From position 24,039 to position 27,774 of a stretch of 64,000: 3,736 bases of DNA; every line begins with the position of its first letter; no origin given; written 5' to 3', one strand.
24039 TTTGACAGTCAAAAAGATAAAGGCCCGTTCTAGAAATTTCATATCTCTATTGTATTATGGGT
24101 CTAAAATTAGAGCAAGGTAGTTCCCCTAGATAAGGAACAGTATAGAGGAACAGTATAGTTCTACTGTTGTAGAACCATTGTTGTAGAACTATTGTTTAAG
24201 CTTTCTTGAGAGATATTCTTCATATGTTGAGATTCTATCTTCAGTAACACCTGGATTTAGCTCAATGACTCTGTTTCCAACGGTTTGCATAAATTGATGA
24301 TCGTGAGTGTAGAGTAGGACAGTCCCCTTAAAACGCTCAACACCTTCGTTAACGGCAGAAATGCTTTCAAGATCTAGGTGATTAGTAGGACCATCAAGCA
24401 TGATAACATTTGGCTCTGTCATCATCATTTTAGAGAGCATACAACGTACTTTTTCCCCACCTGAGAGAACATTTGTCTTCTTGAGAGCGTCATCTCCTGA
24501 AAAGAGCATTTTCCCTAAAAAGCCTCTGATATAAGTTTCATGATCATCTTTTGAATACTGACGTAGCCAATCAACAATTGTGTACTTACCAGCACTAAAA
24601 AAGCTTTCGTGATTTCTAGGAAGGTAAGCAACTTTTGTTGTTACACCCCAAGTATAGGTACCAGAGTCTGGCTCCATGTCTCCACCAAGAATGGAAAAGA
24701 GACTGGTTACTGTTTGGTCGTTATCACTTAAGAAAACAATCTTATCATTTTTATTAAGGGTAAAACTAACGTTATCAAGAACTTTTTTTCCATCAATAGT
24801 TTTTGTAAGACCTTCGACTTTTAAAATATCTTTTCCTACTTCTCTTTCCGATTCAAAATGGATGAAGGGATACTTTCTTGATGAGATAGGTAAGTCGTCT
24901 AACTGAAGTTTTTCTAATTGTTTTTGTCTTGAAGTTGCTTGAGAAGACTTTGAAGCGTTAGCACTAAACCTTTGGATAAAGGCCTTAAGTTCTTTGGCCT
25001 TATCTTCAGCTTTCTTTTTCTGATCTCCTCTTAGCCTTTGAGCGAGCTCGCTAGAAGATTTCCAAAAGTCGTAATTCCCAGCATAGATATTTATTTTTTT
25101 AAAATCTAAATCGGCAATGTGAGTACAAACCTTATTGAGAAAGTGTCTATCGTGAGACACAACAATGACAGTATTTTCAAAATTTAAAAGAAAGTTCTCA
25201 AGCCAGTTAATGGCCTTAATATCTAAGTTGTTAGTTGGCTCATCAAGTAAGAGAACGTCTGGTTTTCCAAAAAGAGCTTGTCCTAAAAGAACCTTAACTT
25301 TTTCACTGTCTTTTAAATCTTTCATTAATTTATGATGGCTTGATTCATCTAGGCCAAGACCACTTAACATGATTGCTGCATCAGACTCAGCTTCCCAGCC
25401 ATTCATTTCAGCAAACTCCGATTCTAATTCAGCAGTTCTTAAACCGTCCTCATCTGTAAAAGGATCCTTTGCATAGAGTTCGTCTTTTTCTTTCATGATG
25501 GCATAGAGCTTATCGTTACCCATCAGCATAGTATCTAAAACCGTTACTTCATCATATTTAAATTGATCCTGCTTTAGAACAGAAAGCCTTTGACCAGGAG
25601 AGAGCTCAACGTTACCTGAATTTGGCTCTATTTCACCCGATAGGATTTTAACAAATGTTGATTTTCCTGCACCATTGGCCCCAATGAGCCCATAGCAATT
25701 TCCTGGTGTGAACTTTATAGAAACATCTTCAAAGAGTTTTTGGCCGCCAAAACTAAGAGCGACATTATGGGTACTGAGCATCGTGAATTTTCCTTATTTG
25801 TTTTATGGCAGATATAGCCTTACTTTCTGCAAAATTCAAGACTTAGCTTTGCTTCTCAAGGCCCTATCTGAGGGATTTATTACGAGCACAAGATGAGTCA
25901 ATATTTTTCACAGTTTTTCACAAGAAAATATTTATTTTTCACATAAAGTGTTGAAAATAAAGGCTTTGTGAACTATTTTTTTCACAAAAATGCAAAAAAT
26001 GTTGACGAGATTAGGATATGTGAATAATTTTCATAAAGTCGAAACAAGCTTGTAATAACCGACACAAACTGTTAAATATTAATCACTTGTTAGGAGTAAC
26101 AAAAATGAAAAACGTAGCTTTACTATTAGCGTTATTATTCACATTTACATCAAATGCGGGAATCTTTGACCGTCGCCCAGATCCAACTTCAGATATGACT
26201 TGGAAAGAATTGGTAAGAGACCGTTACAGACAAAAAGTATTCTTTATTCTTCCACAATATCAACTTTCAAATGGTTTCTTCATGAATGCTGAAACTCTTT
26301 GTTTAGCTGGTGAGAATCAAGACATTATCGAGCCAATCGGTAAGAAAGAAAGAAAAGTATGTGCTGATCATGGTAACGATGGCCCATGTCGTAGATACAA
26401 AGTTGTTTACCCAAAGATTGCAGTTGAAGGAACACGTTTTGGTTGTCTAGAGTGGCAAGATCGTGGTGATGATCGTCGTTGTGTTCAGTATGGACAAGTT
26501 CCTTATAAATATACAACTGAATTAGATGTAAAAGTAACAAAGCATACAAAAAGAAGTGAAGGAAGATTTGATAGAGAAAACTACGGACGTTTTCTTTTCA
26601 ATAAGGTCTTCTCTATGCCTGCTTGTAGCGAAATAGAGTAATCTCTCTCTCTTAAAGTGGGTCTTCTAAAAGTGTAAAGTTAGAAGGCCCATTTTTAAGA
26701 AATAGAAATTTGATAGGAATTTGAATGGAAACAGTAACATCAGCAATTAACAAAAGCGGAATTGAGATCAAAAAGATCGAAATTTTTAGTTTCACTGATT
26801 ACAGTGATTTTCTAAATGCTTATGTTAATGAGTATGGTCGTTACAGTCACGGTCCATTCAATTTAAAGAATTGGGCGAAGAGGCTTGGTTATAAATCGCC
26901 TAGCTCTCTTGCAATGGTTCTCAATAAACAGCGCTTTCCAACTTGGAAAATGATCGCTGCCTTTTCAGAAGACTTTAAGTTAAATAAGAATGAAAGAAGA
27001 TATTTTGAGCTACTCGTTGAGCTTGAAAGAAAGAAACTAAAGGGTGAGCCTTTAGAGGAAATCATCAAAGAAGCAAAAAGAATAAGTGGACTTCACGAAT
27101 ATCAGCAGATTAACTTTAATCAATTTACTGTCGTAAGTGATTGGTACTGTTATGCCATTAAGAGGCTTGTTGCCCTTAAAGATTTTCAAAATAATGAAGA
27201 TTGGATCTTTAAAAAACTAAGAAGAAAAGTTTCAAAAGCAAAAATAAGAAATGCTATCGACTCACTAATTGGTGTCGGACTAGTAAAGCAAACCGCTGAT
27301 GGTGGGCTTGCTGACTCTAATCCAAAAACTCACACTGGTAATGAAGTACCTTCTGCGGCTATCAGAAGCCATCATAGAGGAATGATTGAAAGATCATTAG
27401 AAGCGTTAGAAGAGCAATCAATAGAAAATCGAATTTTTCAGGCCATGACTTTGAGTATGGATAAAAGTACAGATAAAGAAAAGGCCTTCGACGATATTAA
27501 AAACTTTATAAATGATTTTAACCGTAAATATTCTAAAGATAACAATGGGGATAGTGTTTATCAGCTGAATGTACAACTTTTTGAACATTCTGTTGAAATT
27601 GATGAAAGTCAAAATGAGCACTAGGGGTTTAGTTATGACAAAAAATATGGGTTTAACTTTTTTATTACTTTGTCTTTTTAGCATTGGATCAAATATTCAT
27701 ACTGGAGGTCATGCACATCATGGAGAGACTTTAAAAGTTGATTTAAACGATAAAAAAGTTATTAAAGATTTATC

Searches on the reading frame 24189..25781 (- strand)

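Call 55: search_protein_families(library=pfam, proteins=[window:24189-25781:-], max_evalue=0.0001)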
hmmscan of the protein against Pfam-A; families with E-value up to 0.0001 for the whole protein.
window:24189-25781:- (530 aa): 4 families
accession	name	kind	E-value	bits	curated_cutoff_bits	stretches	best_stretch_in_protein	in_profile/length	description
PF00005.33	ABC_tran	-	5e-33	115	25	2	18-184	2-137/137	ABC transporter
PF12848.13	ABC_tran_Xtn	-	2.6e-19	69.5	25.9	1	224-305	2-81/85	ABC transporter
PF13304.12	AAA_21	-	3.4e-08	34.3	27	0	30-48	2-20/304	AAA domain, putative AbiEii toxin, Type IV TA system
PF02463.25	SMC_N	-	1.8e-05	24.7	40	0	312-505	135-208/220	RecF/RecN/SMC N terminal domain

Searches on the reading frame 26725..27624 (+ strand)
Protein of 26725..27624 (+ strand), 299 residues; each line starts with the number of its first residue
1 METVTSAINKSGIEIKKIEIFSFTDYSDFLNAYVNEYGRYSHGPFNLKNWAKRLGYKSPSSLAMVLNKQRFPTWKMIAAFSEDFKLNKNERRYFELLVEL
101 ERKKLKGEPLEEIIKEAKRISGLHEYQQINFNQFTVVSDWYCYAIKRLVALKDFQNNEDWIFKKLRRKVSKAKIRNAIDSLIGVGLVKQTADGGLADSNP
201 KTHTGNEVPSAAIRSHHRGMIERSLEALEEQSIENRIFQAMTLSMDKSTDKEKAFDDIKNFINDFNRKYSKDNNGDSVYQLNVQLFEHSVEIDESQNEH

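Call 55: search_protein_families(library=pfam, proteins=[window:26725-27624:+], max_evalue=0.0001)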
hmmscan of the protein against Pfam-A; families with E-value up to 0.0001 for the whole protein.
window:26725-27624:+ (299 aa): 1 family
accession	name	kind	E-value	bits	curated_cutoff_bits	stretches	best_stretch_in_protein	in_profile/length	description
PF14394.12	DUF4423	-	1.7e-35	122.7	30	1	125-287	6-164/165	Domain of unknown function (DUF4423)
